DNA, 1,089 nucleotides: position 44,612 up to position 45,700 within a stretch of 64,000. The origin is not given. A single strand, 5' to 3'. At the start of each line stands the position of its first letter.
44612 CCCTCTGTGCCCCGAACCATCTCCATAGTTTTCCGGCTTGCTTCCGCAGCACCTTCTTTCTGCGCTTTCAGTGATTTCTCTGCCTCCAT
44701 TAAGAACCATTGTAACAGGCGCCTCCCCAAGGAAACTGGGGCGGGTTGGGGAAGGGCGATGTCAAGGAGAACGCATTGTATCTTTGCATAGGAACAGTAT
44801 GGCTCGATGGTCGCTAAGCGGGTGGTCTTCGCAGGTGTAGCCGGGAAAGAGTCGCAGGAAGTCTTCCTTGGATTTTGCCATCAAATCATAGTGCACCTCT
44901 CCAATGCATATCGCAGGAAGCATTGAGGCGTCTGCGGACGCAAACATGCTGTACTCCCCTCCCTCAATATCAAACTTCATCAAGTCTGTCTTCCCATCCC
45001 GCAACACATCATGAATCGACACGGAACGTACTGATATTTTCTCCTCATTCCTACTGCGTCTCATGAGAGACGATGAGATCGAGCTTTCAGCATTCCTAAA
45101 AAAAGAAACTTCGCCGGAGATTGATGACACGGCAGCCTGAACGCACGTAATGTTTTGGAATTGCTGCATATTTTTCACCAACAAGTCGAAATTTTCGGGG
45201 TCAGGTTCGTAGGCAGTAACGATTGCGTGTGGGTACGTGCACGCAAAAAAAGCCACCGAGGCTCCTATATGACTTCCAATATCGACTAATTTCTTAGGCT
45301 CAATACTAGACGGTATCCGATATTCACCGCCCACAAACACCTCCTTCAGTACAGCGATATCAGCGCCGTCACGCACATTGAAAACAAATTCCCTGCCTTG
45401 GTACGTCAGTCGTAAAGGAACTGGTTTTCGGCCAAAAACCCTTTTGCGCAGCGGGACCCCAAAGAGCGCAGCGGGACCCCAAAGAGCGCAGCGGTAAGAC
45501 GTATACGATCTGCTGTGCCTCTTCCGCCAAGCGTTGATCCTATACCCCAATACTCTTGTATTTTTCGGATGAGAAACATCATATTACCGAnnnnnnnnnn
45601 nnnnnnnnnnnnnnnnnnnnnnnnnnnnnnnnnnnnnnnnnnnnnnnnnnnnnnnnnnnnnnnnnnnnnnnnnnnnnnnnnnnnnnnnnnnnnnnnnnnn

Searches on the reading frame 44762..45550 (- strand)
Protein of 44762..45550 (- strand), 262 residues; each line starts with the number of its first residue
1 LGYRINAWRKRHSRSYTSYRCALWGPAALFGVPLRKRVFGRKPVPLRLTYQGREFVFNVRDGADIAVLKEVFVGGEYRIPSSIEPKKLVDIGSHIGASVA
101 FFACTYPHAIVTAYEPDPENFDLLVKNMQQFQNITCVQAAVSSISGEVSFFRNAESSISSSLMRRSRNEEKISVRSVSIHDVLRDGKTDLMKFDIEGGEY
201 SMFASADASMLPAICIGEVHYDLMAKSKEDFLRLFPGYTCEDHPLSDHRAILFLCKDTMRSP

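Call 16: search_protein_families(library=pfam, proteins=[window:44762-45550:-], max_evalue=0.0001)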
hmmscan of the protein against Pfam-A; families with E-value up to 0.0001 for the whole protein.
window:44762-45550:- (262 aa): 1 family
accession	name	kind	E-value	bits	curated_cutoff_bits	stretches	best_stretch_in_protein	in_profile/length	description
PF05050.19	Methyltransf_21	-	1.9e-12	48.1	22.7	1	90-229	1-157/173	Methyltransferase FkbM domain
